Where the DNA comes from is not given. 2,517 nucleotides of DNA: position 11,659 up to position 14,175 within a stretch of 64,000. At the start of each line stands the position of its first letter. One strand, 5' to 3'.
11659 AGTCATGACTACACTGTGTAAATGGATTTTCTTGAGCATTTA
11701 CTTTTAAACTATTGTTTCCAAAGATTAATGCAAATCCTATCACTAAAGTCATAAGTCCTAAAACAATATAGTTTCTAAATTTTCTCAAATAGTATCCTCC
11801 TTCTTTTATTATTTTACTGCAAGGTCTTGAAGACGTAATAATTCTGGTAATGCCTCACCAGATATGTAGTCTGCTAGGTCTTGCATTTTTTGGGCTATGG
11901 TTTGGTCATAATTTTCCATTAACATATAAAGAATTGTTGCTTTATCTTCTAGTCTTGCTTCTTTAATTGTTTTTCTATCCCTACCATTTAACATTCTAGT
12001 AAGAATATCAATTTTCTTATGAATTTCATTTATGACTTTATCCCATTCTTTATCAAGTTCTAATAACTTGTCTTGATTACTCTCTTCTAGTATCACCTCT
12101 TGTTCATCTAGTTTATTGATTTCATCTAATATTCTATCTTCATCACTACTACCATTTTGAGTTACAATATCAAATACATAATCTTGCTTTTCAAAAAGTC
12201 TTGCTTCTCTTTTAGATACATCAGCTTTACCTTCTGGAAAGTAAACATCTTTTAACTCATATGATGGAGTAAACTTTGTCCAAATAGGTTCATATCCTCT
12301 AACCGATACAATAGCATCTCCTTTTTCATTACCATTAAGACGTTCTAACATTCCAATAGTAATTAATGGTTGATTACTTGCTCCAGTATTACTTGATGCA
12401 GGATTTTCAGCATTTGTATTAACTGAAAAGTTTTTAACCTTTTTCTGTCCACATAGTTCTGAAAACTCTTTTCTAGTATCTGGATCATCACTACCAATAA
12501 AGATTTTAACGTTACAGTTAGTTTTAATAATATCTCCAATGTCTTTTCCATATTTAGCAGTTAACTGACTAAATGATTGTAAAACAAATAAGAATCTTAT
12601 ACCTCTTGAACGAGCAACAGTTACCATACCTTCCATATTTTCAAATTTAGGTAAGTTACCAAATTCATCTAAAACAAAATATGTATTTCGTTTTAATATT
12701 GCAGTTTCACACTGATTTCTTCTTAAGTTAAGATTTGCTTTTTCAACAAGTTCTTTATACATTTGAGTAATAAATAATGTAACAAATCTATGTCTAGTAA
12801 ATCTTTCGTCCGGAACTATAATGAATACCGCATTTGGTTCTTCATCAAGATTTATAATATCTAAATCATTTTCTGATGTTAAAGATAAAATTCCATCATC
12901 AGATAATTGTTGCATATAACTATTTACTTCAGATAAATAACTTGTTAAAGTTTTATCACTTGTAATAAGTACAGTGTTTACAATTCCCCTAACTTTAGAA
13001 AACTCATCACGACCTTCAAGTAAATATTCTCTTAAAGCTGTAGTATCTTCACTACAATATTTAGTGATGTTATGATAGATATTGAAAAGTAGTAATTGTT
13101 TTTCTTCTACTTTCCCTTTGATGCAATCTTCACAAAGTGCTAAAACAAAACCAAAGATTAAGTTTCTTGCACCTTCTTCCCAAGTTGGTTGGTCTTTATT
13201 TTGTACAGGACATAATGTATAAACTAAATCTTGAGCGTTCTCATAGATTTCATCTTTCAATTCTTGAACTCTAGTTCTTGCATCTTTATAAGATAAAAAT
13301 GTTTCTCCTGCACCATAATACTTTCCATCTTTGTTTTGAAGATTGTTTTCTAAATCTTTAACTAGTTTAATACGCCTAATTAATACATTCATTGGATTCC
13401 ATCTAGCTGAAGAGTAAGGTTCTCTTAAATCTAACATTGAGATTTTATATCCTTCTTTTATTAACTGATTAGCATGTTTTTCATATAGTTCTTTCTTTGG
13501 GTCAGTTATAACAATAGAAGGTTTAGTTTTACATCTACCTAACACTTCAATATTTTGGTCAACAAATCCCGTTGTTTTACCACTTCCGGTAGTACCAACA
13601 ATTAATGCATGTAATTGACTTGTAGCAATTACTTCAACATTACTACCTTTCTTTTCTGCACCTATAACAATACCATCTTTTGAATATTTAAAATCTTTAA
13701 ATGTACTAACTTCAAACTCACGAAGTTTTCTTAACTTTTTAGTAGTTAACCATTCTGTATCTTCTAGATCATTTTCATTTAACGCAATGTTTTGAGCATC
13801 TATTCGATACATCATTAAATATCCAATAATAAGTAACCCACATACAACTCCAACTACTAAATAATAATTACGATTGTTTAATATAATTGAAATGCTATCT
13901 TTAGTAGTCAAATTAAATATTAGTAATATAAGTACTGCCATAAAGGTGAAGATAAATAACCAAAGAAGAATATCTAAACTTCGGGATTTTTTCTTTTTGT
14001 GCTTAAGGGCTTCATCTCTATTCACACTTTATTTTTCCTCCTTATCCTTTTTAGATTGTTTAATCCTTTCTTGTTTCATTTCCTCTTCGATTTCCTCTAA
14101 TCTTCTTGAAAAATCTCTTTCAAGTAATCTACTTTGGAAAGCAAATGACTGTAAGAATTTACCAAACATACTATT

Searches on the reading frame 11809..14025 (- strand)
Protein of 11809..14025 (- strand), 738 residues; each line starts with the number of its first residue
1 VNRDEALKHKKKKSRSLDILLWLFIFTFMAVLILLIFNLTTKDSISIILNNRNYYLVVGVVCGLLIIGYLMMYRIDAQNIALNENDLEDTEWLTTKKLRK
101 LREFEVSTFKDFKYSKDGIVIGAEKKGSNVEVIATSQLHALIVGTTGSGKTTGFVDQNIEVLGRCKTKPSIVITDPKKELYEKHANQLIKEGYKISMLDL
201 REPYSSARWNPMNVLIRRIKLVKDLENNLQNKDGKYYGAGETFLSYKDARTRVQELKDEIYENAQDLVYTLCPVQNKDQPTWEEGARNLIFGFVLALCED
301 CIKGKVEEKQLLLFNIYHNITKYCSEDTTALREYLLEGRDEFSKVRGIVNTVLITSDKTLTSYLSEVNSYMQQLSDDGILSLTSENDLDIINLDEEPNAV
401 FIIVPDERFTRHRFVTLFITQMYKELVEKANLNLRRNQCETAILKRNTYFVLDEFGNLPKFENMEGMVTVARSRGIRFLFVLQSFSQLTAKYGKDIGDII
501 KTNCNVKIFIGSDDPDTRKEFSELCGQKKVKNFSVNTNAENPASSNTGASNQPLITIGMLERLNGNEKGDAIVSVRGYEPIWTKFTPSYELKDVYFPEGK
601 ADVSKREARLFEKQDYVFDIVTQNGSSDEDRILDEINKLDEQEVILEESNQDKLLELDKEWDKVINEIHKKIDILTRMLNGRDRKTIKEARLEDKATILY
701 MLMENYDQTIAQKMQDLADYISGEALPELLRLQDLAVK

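Call 17: search_protein_families(library=pfam, proteins=[window:11809-14025:-], max_evalue=0.001)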
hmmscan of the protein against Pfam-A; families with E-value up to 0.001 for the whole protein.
window:11809-14025:- (738 aa): 4 families
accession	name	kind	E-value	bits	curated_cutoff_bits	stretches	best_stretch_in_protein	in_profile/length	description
PF02534.20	T4SS-DNA_transf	-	1.4e-46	159.8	20.1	1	126-591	34-448/468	Type IV secretory system Conjugative DNA transfer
PF12696.13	TraG-D_C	-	1.6e-29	102.8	22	1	448-563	2-124/126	TraM recognition site of TraD and TraG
PF10412.15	TrwB_AAD_bind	-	3.9e-22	79.1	20.5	1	392-544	200-343/387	Type IV secretion-system coupling protein DNA-binding domain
PF00270.35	DEAD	-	9.1e-06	25.9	26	1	138-194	15-71/167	DEAD/DEAH box helicase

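Call 60: search_dna_similar(query=window:11809-14025:-, collection=plasmids, mode=protein, max_rows=10)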
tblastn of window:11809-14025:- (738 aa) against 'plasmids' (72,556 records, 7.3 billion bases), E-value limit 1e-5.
Records with a match: 3145; places in all: 3307; records where one place covers at least 80% of the query: 1.
Best place of each record, by identity: <60% 3145.
By first word of the organism name: Enterococcus 821; Bacillus 363; Escherichia 234; Lactiplantibacillus 145; Agrobacterium 117; Clostridium 107; Rhizobium 84; Staphylococcus 72; Listeria 67; Lactococcus 65; and 200 more.
By predicted mobility (MOB-suite, as given by PLSDB): conjugative 2084; non-mobilizable 561; mobilizable 500.
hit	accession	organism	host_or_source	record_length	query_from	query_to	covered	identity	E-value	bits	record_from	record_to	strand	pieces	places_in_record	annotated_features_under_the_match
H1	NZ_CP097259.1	Bacillus thuringiensis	pure culture,surface soil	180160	112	675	76%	27.7%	3e-41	170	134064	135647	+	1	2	VirD4-like conjugal transfer protein, CD1115 family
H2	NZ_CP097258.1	Bacillus thuringiensis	pure culture,surface soil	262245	112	675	76%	27.7%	3e-41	170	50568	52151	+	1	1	VirD4-like conjugal transfer protein, CD1115 family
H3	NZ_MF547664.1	Clostridioides difficile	hospital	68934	133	674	73%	27.5%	3e-43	177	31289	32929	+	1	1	VirD4-like conjugal transfer protein, CD1115 family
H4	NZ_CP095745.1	Niallia sp. Man26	Penaeus monodon,whole ...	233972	118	658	73%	27.0%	4e-25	119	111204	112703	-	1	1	VirD4-like conjugal transfer protein, CD1115 family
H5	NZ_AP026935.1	Spiroplasma ixodetis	Homona magnanima,Whole body,laboratory ...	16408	85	566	65%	30.2%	1e-39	166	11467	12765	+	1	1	VirD4-like conjugal transfer protein, CD1115 family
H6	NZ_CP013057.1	Bacillus thuringiensis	organism,soil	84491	112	610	68%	28.8%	2e-34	174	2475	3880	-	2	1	type IV secretory system conjugative DNA transfer family protein | TraG/TraD/VirD4 family protein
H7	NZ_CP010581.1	Bacillus thuringiensis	whole organism,soil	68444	112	610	68%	28.8%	7e-42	172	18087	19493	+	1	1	VirD4-like conjugal transfer protein, CD1115 family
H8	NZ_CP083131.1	Bacillus thuringiensis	whole organism,Biopesticide Novodor 3FC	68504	112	610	68%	28.8%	7e-42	172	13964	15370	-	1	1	VirD4-like conjugal transfer protein, CD1115 family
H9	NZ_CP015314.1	Bacillus thuringiensis serovar morrisoni str. 4AA1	Tribolium castaneum,whole organism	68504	112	610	68%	28.8%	7e-42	172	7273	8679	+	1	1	VirD4-like conjugal transfer protein, CD1115 family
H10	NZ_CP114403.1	Bacillus thuringiensis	liquid culture,Bacillus thuringiensis ...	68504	112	610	68%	28.8%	7e-42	172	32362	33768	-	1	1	VirD4-like conjugal transfer protein, CD1115 family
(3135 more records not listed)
